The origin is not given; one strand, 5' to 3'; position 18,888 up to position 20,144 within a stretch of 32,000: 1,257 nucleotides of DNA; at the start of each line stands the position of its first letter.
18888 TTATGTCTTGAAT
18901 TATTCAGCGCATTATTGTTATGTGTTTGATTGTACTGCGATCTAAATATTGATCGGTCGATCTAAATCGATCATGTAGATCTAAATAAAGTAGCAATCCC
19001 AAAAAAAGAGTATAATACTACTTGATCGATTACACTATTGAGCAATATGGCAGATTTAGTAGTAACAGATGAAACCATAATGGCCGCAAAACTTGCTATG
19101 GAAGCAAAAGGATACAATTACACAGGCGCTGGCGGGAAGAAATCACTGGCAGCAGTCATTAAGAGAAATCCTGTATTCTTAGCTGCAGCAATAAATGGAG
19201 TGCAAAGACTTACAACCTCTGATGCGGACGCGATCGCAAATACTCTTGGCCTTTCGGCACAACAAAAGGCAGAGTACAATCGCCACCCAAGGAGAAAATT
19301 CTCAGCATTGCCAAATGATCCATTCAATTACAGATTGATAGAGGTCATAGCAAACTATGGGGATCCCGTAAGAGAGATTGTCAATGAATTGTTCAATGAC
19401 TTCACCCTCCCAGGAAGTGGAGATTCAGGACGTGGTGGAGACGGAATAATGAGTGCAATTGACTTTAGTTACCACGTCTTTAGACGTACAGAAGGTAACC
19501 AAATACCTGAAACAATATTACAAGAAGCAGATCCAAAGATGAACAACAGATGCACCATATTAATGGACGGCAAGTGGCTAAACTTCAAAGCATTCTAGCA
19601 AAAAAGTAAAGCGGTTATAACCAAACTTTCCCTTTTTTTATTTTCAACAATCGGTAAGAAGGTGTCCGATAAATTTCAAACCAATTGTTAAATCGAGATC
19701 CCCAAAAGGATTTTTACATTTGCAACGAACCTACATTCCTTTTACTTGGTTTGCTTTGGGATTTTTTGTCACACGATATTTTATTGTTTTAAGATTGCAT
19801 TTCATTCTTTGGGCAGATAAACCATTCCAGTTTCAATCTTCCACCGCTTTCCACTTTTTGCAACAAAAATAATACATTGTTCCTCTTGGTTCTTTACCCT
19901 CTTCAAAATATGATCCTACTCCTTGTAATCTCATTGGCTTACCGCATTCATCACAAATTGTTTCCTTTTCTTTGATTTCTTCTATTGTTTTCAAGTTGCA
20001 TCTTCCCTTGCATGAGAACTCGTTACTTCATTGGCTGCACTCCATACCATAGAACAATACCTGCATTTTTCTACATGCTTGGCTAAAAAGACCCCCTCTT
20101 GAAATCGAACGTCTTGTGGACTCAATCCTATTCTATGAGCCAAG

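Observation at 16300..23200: A roughly 7-kb compositionally distinct block (40-50% GC against about 27-37% in the flanks) suggests a horizontally acquired island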

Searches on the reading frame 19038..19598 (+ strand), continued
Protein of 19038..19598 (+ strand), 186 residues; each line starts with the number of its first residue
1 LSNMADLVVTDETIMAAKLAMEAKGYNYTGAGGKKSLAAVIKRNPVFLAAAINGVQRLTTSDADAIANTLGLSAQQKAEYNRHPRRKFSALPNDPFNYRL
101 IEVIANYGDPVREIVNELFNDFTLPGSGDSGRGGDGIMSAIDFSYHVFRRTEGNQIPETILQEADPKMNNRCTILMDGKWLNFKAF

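Call 31: find_encoding_contigs(protein=P0004, flank=10000, max_places=2)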
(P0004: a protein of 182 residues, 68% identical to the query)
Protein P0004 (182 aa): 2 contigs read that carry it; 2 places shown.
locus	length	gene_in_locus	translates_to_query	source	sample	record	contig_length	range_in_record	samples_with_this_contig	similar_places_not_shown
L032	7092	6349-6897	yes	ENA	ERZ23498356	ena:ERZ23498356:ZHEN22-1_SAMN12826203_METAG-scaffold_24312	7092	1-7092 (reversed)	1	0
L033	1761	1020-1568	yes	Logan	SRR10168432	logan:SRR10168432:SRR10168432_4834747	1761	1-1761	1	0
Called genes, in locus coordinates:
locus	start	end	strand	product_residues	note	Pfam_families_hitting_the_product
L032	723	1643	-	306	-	-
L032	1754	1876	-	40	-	-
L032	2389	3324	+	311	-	PF02195:ParB_N, PF17762:HTH_ParB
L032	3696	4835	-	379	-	PF01226:Form_Nir_trans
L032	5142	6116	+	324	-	PF00932:LTD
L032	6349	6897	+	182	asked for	PF02560:Cyanate_lyase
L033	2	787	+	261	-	?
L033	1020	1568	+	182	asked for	PF02560:Cyanate_lyase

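Call 33: search_solved_structures(query=window:19047-19598:+, max_evalue=0.01, show_alignments=3)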
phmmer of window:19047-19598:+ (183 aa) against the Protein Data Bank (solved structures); distinct sequences matched with E-value up to 0.01: 14.
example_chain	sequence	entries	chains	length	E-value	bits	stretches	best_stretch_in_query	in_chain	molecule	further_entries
6xgt_E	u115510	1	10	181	3.3e-08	37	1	32-148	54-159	Cyanate hydratase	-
5uk3_A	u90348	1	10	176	6.5e-07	32.8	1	25-120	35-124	Uncharacterized protein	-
7o74_A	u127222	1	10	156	2.8e-06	30.7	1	43-120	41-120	Cyanate hydratase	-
8c7e_A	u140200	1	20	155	1.7e-05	28.2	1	40-120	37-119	Cyanate hydratase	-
1dw9_A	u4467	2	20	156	0.00021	24.6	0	43-120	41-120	CYANATE LYASE | CYANATE HYDRATASE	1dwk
8k6g_A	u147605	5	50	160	0.00023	24.5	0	43-120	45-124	Cyanate hydratase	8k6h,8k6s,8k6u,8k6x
2ivb_A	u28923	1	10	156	0.00024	24.4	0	43-120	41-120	CYANATE HYDRATASE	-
2iuo_A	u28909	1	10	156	0.00025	24.4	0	43-120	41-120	CYANATE HYDRATASE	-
2ivq_A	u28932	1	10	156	0.00056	23.2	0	43-120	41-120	CYANATE HYDRATASE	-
6tv0_A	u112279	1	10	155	0.00065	23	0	43-120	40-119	Cyanate hydratase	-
2iu7_A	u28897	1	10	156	0.00078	22.8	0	43-120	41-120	CYANATE HYDRATASE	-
2iv1_A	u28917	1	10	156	0.00078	22.8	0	43-120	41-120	CYANATE HYDRATASE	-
4y42_A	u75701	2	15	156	0.001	22.4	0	43-120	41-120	Cyanate hydratase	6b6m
2ivg_A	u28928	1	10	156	0.0018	21.6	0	43-120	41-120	CYANATE LYASE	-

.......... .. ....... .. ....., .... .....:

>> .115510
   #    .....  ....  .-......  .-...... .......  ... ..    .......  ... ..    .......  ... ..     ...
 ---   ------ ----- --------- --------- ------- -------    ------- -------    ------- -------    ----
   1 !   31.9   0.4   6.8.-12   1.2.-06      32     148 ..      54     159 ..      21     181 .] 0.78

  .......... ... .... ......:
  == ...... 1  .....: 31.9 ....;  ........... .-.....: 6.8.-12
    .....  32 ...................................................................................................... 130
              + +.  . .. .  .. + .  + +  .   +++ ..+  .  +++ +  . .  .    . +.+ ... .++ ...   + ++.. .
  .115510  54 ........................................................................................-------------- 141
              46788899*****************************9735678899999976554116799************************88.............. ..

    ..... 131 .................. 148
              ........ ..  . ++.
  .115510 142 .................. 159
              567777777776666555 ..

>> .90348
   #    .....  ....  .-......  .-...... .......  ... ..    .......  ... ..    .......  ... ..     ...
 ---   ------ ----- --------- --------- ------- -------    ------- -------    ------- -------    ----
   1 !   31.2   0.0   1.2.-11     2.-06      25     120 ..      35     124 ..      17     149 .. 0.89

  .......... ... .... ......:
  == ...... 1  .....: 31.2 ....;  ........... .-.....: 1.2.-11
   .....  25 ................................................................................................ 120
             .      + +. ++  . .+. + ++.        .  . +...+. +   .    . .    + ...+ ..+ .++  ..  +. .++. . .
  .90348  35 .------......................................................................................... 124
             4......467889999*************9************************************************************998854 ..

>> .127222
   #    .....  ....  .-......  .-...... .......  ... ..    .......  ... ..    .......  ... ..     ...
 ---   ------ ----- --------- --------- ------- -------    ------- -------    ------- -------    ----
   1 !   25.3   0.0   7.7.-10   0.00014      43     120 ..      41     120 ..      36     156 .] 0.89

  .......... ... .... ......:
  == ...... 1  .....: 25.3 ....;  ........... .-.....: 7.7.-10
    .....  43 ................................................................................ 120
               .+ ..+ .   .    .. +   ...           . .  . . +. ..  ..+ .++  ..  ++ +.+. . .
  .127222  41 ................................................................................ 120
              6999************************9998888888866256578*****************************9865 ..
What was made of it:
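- On Cyanase (CynS): The alignment to PDB cyanases agrees (call 33).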

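Call 41: find_encoding_contigs(protein=P0013, flank=10000, max_places=1)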
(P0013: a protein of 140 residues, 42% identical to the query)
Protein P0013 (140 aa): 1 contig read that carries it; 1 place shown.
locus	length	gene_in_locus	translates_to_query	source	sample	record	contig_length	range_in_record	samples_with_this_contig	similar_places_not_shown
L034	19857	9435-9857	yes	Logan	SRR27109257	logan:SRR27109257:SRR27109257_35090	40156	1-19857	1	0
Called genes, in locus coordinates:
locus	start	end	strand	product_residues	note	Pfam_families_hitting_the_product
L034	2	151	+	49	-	?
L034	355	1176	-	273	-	PF01784:DUF34_NIF3 (faint)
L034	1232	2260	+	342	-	PF04055:Radical_SAM, PF08608:Wyosine_form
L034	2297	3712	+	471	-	PF13191:AAA_16 (weak), PF00004:AAA (weak), PF13401:AAA_22, PF22606:Cdc6-ORC-like_ATPase_lid (weak), PF22703:Cdc6_lid, PF09079:WHD_Cdc6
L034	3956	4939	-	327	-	PF01145:Band_7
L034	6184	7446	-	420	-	PF01226:Form_Nir_trans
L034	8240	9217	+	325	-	PF00932:LTD (weak)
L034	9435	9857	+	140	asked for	PF21291:CYNS_N, PF02560:Cyanate_lyase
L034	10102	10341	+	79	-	-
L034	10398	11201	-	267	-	PF09851:SHOCT (weak)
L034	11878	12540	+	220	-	PF17762:HTH_ParB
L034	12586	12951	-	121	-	-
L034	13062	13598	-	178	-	PF13412:HTH_24 (faint)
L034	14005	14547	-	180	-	PF01725:Ham1p_like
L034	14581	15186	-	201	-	PF01636:APH (faint), PF01163:RIO1 (weak), PF00069:Pkinase (weak)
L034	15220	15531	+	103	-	-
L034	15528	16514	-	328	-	PF00814:TsaD, PF22521:HypF_C_2 (weak)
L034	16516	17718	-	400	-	PF01926:MMR_HSR1, PF02421:FeoB_N (weak), PF08438:YGR210-like_G4, PF02824:TGS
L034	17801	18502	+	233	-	PF06508:QueC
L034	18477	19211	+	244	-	PF13353:Fer4_12, PF04055:Radical_SAM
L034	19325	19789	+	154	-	PF01227:GTP_cyclohydroI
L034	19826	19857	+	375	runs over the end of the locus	-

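Call 48: find_related_loci(query=A1, collection=metagenome_contigs, flank=10000)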
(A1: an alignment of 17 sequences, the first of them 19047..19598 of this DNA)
Query A1 (183 aa) in metagenome_contigs; peptide patterns used: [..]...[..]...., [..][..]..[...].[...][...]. (x = any residue, [..] = any of these).
600 stretches matched a pattern (row limit reached: there are more); 561 encode a relative of the query (tblastn E <= 1e-3); the best 80 are kept; 80 distinct loci.
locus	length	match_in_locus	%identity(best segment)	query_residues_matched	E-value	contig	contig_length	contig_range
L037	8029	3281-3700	43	18-183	2e-33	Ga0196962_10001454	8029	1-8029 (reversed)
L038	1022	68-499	38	14-183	2e-29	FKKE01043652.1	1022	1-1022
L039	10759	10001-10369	40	34-183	8e-27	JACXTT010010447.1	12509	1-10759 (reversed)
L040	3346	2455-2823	39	34-183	5e-27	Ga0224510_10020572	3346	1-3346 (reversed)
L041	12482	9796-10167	39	33-183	3e-26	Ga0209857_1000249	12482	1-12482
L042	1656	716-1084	39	34-183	2e-26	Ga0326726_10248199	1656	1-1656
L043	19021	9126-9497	39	33-183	3e-26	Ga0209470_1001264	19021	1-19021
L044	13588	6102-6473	39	33-183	3e-26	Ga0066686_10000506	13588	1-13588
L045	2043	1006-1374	39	34-183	6e-26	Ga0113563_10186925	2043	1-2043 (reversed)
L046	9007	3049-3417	39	34-183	4e-25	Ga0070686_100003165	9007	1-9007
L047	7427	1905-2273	38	34-183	2e-24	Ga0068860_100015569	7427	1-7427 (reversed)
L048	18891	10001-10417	34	9-183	1e-21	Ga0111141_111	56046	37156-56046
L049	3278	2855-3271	31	9-183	2e-21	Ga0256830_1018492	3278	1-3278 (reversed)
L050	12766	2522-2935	33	10-183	2e-21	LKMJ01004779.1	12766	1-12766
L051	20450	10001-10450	31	3-183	4e-21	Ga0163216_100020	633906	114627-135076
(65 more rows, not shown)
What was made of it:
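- Tried and rejected: Metagenome scan with the cyanase alignment (call 48).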

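Call 98: predict_structure(alignment_id=A2)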
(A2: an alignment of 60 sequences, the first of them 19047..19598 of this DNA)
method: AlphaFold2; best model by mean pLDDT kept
length: 183 residues; sequences in the alignment: 60
mean_pLDDT: 86.6   pTM: 0.82
mean pLDDT of the five models: 86.6, 84.6, 83.6, 82.8, 79.6
residues with pLDDT >= 90: 94; 70-90: 64; 50-70: 24; < 50: 1
segments of 3 or more residues with pLDDT < 50: none
pLDDT, mean of each block of 10 residues (from residue 1): 80 98 96 97 96 95 98 94 78 88 92 90 74 88 80 63 73 87 62
secondary structure, 60 per line:
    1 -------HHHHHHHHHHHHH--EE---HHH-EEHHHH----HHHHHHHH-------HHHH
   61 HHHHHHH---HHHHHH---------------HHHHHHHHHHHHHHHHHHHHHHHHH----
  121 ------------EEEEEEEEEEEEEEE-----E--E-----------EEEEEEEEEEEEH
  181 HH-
elements in order: H8-20 H34-37 H42-49 H57-67 H71-76 H92-116 E133-147 E168-179
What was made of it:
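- On Cyanase (CynS): AF2 pLDDT 86.6, pTM 0.82 (call 98).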

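Call 100: fold_search(model_id=the predicted structure, library=pdb)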
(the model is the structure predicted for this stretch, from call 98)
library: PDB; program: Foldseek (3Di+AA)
matches with E <= 10: 207; with E <= 0.001: 18
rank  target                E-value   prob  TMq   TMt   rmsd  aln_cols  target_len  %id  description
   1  2iv1_A                7.4e-09  1.00  0.38  0.44  17.1       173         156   25  SITE DIRECTED MUTAGENESIS OF KEY RESIDUES INVOLVED IN THE CATALYTIC MECHANISM OF CYANASE (released 2008-10-28)
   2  2ivb_A                1.1e-08  1.00  0.38  0.44  17.1       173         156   25  SITE DIRECTED MUTAGENESIS OF KEY RESIDUES INVOLVED IN THE CATALYTIC MECHANISM OF CYANASE (released 2008-10-28)
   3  8c7e_A                1.1e-08  1.00  0.38  0.44  17.2       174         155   25  Serendipitous cyanase structure from Serratia-like contamination (released 2023-02-22)
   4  2ivq_A                1.3e-08  1.00  0.38  0.44  17.3       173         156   25  SITE DIRECTED MUTAGENESIS OF KEY RESIDUES INVOLVED IN THE CATALYTIC MECHANISM OF CYANASE (released 2008-10-28)
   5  2iuo_A                1.6e-08  1.00  0.38  0.44  17.1       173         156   25  Site Directed Mutagenesis of Key Residues Involved in the Catalytic Mechanism of Cyanase (released 2006-06-08)
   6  2ivg_A                1.6e-08  1.00  0.38  0.44  17.2       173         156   25  SITE DIRECTED MUTAGENESIS OF KEY RESIDUES INVOLVED IN THE CATALYTIC MECHANISM OF CYANASE (released 2008-10-28)
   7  1dw9_A                2.3e-08  1.00  0.35  0.41  17.2       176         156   26  Structure of cyanase reveals that a novel dimeric and decameric arrangement of subunits is required for formation of t (released 2000-05-16)
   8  2iu7_A                3.3e-08  1.00  0.35  0.41  17.2       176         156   25  Site directed mutagenesis of key residues involved in the catalytic mechanism of Cyanase (released 2006-06-06)
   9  6xgt_A                4.4e-08  1.00  0.32  0.37  17.4       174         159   29  Crystal structure of cyanase from the thermophilic fungus Thermomyces lanuginosus (released 2021-01-27)
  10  7o74_A                6.8e-08  1.00  0.35  0.41  17.1       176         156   24  Structure of cyanase from Pseudomonas lactis (released 2021-04-21)
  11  6xgt_C                9.9e-08  1.00  0.37  0.41  17.4       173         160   28  Crystal structure of cyanase from the thermophilic fungus Thermomyces lanuginosus (released 2021-01-27)
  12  4y42_A                3.0e-07  1.00  0.36  0.41  17.0       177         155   23  Cyanase (CynS) from Serratia proteamaculans (released 2015-04-08)
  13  6tv0_A                4.1e-07  1.00  0.38  0.44  17.1       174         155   24  Serratia spp. cyanase hydratase (released 2021-01-27)
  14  5uk3_A                1.4e-06  1.00  0.35  0.47  16.8       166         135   28  Crystal structure of cyanase from T. urticae (released 2017-06-21)
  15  5uk3_B                2.0e-06  1.00  0.35  0.46  16.6       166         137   28  Crystal structure of cyanase from T. urticae (released 2017-06-21)
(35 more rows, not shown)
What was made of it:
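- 19047..19598 (+): Divergent 183-aa cyanase (cynS). AF2 pLDDT 86.6; the top 18 Foldseek hits are all cyanases (calls 98, 100).
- On Cyanase (CynS): TM-scores are low (0.32-0.38 normalised by query length, 0.37-0.47 by target), probably because a monomer model is compared with domain-swapped crystal chains (call 100).
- The model is confident, and the top 18 PDB fold hits are all cyanases (calls 98, 100).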

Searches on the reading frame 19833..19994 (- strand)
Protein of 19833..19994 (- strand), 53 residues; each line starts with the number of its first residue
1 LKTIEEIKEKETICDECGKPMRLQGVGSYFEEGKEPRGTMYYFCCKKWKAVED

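Call 6: search_protein_families(library=pfam, proteins=[window:19833-19994:-], max_evalue=0.01)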
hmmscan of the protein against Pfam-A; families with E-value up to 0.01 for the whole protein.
window:19833-19994:- (53 aa): 2 families
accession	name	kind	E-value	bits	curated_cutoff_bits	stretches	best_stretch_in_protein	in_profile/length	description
PF24273.1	TRASH_HVO_1752_C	-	0.0036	17.8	27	0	14-46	4-30/47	HVO_1752, C-terminal TRASH domain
PF13408.12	Zn_ribbon_recom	-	0.0082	16.9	25.3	0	13-48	7-33/58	Recombinase zinc beta ribbon domain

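Call 7: search_protein_families(library=ncbifam, proteins=[window:19833-19994:-], max_evalue=0.01)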
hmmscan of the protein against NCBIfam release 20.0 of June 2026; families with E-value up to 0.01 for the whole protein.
window:19833-19994:- (53 aa): 0 families

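Call 51: search_protein_families(library=padloc, proteins=[window:19833-19994:-], max_evalue=0.01)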
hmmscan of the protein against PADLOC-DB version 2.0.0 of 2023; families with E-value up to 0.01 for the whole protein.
window:19833-19994:- (53 aa): 0 families

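Call 52: search_protein_families(library=phrogs, proteins=[window:19833-19994:-], max_evalue=0.01)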
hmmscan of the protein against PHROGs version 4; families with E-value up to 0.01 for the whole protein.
window:19833-19994:- (53 aa): 0 families
